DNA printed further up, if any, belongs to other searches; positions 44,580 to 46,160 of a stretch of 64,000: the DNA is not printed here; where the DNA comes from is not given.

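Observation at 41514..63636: About 20-kb leftward glycan cluster pairing surface esterase/GH lipoproteins with cytoplasmic GH2, a beta-propeller GH, a BNR protein, SGNH esterases, glcK and manA, consistent with an acetylated (gluco/galacto)mannan or host-glycan system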

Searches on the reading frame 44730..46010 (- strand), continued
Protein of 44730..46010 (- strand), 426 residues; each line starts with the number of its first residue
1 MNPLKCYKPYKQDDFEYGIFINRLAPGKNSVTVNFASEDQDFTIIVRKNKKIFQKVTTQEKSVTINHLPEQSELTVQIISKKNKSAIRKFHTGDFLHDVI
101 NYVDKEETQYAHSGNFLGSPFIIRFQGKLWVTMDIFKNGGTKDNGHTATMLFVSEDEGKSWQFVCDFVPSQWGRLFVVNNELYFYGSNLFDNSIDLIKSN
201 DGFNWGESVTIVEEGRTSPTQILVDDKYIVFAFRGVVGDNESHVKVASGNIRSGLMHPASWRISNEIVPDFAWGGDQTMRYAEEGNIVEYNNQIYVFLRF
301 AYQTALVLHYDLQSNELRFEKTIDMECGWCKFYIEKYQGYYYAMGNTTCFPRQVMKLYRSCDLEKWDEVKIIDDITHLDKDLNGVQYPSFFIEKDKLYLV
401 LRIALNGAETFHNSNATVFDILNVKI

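Call 90: search_protein_representatives(alignment_id=A2)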
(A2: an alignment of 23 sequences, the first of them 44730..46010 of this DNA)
Query: 23 sequences, 438 profile positions. Proteins with E-value up to 0.001 (for the whole library): 2956; up to 1e-10: 1446; up to 1e-30: 615. The best 150 are listed.
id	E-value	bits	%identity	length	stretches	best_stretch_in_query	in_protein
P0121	3.0e-173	593.1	-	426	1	7-436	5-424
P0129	1.4e-170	584.2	-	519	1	3-436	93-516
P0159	4.3e-153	526.6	-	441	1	4-437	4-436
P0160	2.9e-139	481.1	-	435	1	4-433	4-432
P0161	3.0e-130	451.4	-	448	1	4-435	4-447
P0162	5.5e-126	437.3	-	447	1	2-433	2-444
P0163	2.5e-124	431.9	-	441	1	2-435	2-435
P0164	6.0e-124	430.6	-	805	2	119-436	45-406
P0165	8.2e-124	430.2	-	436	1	2-435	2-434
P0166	9.5e-124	429.9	-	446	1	2-435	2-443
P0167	2.4e-123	428.6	-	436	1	4-437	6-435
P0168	7.6e-123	427.0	-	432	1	2-435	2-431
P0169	1.4e-122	426.1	-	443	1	6-435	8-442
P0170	1.6e-121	422.6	-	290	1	150-436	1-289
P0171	1.4e-120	419.5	-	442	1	1-437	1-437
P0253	1.5e-71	257.9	-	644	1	114-436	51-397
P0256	2.2e-70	254.1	-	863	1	115-436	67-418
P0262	1.3e-68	248.3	-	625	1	118-436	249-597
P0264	1.6e-66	241.3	-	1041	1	115-435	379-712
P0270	4.2e-64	233.4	-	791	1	101-436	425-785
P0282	8.9e-62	225.7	-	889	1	115-434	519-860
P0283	1.0e-61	225.5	-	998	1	116-436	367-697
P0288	1.0e-60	222.3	-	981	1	114-436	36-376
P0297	1.6e-59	218.3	-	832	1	116-435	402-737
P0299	5.5e-59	216.5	-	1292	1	107-435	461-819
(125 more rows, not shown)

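Call 91: search_protein_families(library=pfam, proteins=[P0256, P0264, P0283, P0288, P0299, P0253, P0262, P0270, P0282, P0297], max_evalue=0.001)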
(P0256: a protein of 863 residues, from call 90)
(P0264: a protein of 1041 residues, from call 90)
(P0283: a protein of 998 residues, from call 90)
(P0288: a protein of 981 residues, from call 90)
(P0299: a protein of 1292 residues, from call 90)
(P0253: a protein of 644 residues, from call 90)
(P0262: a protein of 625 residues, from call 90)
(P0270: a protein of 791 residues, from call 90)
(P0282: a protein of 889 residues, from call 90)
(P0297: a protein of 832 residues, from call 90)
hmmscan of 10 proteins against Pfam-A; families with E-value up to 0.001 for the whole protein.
P0256 (863 aa): 1 family
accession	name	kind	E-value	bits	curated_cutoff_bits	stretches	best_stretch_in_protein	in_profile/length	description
PF13385.13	Laminin_G_3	-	2.9e-39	135.1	27.6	2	470-638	1-151/151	Concanavalin A-like lectin/glucanases superfamily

P0264 (1041 aa): 3 families
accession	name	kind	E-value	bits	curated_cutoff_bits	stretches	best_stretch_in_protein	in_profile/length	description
PF13385.13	Laminin_G_3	-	2.1e-36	125.8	27.6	2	64-227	2-151/151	Concanavalin A-like lectin/glucanases superfamily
PF13088.12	BNR_2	-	1.2e-07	31.9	31.4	1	458-684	83-272/277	BNR repeat-like domain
PF02210.31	Laminin_G_2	-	2e-05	25.5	22.9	0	828-922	27-123/126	Laminin G domain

P0283 (998 aa): 2 families
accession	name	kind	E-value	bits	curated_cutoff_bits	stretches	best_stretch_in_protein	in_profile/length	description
PF13385.13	Laminin_G_3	-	1.8e-31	109.8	27.6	2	81-223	19-150/151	Concanavalin A-like lectin/glucanases superfamily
PF02973.23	Sialidase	-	2.7e-09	37.3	26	1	763-905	34-183/189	Sialidase, N-terminal domain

P0288 (981 aa): 3 families
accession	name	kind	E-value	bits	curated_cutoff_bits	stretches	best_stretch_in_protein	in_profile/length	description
PF01436.27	NHL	-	4.1e-07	30.2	20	1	518-545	1-28/28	NHL repeat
PF13088.12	BNR_2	-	1.6e-05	24.9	31.4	0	117-341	79-270/277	BNR repeat-like domain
PF08450.18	SGL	-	0.00052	20.1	26.3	0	387-461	150-221/246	SMP-30/Gluconolactonase/LRE-like region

P0299 (1292 aa): 7 families
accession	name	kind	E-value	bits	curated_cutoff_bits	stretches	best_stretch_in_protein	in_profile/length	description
PF00395.25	SLH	-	6.5e-36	122.5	20.8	3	1237-1280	2-44/44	S-layer homology domain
PF07833.16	Cu_amine_oxidN1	-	7.6e-25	87.4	24.2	1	328-422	8-102/108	Copper amine oxidase N-terminal domain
PF13385.13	Laminin_G_3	-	2.8e-21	76.7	27.6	1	105-276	4-150/151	Concanavalin A-like lectin/glucanases superfamily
PF00963.24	Cohesin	-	1.1e-07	32.6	24.1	1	837-961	9-139/139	Cohesin domain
PF15902.12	Sortilin-Vps10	-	0.00062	19.1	33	0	507-566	2-60/446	Sortilin, neurotensin receptor 3,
PF02012.26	BNR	-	0.00068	19.7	27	0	554-564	1-11/12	BNR/Asp-box repeat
PF00354.24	Pentaxin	-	0.00082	19.6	25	0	179-285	70-172/194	Pentaxin family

P0253 (644 aa): 3 families
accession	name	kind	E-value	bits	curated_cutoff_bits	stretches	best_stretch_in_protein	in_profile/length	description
PF13088.12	BNR_2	-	2.1e-11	44.2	31.4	1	125-368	74-272/277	BNR repeat-like domain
PF07603.17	Lcl_C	-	1.1e-06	29.4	34.9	1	528-642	21-117/117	Lcl C-terminal domain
PF09603.15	Fib_succ_major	-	3.4e-05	24.6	33.9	0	468-642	48-187/187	Fibrobacter succinogenes major domain (Fib_succ_major)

P0262 (625 aa): 4 families
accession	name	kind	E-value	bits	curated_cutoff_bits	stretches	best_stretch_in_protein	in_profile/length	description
PF24517.2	CBM96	-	1.4e-12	48.2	26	1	38-141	4-99/164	Carbohydrate-binding module family 96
PF13088.12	BNR_2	-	9.6e-07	28.9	31.4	0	333-540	83-254/277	BNR repeat-like domain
PF07589.16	PEP-CTERM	-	2.5e-05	24.6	20.7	1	602-624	2-24/24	PEP-CTERM motif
PF13810.12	DUF4185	-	0.00011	22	39.5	0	284-336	124-191/309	Domain of unknown function (DUF4185)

P0270 (791 aa): 2 families
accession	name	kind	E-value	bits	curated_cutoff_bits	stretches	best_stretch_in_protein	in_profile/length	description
PF07833.16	Cu_amine_oxidN1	-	1.1e-28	99.8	24.2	1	285-378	7-100/108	Copper amine oxidase N-terminal domain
PF13385.13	Laminin_G_3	-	6.5e-20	72.3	27.6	1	83-234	9-150/151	Concanavalin A-like lectin/glucanases superfamily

P0282 (889 aa): 3 families
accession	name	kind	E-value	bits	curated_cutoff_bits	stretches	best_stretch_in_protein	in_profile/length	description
PF11790.14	Glyco_hydro_cc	-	2.2e-37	129.3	21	1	238-444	15-237/237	Glycosyl hydrolase catalytic core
PF13088.12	BNR_2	-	3.5e-05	23.7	31.4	1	602-821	83-264/277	BNR repeat-like domain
PF15902.12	Sortilin-Vps10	-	0.0002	20.7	33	1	557-615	2-59/446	Sortilin, neurotensin receptor 3,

P0297 (832 aa): 2 families
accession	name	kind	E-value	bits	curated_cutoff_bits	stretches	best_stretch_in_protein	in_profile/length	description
PF13385.13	Laminin_G_3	-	9.8e-16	58.7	27.6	1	78-237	5-151/151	Concanavalin A-like lectin/glucanases superfamily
PF13088.12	BNR_2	-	1.4e-05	25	31.4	0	482-707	85-270/277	BNR repeat-like domain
